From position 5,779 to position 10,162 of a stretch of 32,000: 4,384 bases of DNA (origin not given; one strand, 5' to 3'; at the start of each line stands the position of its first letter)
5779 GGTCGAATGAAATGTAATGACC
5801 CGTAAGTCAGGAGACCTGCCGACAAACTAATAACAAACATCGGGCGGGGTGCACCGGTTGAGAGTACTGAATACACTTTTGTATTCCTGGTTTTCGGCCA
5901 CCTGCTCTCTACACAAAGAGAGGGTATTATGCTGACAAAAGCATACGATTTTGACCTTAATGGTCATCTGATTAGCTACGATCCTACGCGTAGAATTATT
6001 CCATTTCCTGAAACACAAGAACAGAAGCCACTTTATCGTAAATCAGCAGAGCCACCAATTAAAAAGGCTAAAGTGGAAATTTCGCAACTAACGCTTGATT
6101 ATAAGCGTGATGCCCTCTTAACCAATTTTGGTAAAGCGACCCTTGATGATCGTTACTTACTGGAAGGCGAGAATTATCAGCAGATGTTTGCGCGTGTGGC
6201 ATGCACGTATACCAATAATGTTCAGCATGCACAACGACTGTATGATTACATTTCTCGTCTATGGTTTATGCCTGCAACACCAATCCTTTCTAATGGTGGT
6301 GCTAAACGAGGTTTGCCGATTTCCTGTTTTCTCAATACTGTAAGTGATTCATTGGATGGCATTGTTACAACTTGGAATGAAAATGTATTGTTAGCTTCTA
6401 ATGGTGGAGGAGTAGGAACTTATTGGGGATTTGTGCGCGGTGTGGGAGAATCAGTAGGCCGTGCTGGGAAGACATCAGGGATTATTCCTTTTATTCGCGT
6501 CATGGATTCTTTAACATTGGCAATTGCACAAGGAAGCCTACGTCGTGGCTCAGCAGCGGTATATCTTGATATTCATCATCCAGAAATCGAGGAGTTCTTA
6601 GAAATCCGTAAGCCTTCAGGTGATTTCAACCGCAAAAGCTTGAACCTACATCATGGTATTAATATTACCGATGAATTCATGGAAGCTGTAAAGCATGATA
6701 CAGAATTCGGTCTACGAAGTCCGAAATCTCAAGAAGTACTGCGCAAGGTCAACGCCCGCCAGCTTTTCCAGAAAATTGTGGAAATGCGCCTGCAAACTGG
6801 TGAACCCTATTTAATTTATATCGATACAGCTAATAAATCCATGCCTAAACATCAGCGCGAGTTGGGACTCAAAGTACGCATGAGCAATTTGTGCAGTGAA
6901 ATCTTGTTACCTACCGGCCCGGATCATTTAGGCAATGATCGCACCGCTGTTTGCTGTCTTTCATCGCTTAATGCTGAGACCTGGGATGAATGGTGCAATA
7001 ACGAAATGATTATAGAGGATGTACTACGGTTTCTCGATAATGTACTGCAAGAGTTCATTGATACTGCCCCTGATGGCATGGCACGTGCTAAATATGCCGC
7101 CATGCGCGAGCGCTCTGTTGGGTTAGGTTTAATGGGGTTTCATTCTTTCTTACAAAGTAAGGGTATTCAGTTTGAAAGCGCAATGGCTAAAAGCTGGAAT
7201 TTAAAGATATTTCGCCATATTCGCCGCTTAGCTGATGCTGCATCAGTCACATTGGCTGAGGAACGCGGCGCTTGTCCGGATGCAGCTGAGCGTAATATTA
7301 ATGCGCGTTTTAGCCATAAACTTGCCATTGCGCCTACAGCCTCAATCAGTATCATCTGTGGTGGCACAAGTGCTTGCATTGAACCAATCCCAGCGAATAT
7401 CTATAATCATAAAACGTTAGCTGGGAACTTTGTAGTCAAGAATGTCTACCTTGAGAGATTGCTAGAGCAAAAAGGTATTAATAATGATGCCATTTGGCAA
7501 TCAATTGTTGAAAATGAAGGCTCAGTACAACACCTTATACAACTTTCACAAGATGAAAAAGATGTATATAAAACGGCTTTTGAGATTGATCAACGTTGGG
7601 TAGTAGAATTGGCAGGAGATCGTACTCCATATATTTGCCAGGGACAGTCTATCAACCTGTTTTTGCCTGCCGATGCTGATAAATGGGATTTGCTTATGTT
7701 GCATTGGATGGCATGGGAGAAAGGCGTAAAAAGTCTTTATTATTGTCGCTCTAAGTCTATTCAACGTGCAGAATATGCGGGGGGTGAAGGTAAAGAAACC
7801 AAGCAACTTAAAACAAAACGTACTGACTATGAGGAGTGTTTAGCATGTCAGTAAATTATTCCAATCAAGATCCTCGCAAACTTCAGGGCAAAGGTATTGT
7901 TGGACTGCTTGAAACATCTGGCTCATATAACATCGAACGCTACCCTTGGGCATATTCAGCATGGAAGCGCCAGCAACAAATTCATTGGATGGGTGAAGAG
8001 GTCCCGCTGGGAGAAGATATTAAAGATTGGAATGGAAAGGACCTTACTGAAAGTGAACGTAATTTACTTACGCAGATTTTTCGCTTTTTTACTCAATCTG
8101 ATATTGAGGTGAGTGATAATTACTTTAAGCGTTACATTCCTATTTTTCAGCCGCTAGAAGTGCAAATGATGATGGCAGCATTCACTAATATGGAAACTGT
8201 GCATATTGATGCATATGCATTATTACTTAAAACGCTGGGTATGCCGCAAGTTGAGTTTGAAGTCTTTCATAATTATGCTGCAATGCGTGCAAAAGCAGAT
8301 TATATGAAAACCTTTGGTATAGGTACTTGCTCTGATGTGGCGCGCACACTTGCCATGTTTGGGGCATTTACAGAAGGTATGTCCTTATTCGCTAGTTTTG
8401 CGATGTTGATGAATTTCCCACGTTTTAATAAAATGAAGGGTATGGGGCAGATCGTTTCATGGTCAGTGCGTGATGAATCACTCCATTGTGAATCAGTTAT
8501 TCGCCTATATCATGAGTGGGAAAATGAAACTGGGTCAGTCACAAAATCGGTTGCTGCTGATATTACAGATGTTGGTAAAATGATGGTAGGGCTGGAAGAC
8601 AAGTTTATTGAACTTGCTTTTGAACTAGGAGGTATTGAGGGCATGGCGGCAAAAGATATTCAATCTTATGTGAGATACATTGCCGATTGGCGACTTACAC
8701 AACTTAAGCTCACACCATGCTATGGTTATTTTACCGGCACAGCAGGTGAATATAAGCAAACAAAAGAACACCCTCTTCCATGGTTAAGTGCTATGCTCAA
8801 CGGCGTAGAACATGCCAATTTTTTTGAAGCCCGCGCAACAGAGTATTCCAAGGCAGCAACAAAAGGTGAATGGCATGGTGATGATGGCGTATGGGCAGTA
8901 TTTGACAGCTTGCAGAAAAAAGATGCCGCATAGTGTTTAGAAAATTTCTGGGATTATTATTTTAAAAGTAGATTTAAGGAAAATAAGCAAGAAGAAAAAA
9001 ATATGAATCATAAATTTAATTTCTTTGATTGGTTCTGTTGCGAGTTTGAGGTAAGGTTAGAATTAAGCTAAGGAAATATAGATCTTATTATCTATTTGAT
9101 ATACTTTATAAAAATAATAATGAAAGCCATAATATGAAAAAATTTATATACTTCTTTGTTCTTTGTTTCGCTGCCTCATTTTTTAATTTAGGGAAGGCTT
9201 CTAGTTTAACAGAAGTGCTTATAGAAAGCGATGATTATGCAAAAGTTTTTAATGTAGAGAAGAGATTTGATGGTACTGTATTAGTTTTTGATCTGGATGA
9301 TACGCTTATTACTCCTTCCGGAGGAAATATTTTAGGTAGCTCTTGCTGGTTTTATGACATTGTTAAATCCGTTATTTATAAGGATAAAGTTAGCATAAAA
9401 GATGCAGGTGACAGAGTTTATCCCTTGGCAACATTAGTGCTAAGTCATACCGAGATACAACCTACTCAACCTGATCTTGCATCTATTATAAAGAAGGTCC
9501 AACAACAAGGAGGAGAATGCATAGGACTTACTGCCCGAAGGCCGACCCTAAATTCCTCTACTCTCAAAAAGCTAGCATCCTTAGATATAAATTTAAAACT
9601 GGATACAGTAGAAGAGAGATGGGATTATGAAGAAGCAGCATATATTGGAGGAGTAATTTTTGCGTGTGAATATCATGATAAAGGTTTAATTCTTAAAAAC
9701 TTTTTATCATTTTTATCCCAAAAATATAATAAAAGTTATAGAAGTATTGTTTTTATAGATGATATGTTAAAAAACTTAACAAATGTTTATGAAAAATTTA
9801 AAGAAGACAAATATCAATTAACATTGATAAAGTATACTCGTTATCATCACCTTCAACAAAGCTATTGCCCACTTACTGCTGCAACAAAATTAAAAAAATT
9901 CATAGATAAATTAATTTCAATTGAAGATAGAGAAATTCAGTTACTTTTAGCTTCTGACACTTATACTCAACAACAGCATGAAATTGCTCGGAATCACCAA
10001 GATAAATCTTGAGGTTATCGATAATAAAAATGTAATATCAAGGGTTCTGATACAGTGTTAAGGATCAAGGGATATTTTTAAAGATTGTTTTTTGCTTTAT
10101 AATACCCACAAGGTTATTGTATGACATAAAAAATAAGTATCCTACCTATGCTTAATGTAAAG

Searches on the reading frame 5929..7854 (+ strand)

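Call 59: search_protein_families(library=pfam, proteins=[window:5929-7854:+], max_evalue=0.001)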
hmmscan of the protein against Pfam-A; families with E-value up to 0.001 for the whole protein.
window:5929-7854:+ (641 aa): 2 families
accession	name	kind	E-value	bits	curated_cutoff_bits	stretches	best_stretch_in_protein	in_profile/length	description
PF02867.20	Ribonuc_red_lgC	-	1.1e-114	384.4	23.9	2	132-451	2-338/523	Ribonucleotide reductase, barrel domain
PF00317.26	Ribonuc_red_lgN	-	2.4e-17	63.2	28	1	63-128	2-77/77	Ribonucleotide reductase, all-alpha domain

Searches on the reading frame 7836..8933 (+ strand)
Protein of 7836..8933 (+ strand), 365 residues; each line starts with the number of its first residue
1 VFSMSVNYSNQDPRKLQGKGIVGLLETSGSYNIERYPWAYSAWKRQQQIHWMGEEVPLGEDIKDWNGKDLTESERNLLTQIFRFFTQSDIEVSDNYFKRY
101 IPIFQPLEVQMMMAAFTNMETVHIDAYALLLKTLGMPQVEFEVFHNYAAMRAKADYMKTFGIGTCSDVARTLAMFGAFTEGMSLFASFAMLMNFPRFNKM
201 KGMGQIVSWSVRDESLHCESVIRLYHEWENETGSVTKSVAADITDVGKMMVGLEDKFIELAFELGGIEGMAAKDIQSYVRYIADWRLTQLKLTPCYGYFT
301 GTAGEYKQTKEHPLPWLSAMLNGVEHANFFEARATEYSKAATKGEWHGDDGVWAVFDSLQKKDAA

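Call 59: search_protein_families(library=pfam, proteins=[window:7836-8933:+], max_evalue=0.001)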
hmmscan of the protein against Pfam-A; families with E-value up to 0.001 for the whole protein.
window:7836-8933:+ (365 aa): 1 family
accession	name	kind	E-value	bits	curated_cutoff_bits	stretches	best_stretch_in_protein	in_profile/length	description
PF00268.27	Ribonuc_red_sm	-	5.5e-65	220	33.6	1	35-297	8-275/281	Ribonucleotide reductase, small chain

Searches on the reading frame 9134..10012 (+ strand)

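Call 59: search_protein_families(library=pfam, proteins=[window:9134-10012:+], max_evalue=0.001)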
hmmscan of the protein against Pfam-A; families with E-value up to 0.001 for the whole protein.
window:9134-10012:+ (292 aa): 1 family
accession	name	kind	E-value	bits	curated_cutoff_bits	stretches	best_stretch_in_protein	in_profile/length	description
PF11019.14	DUF2608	-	1.4e-33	116.8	22.6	1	41-250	12-226/244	Protein of unknown function (DUF2608)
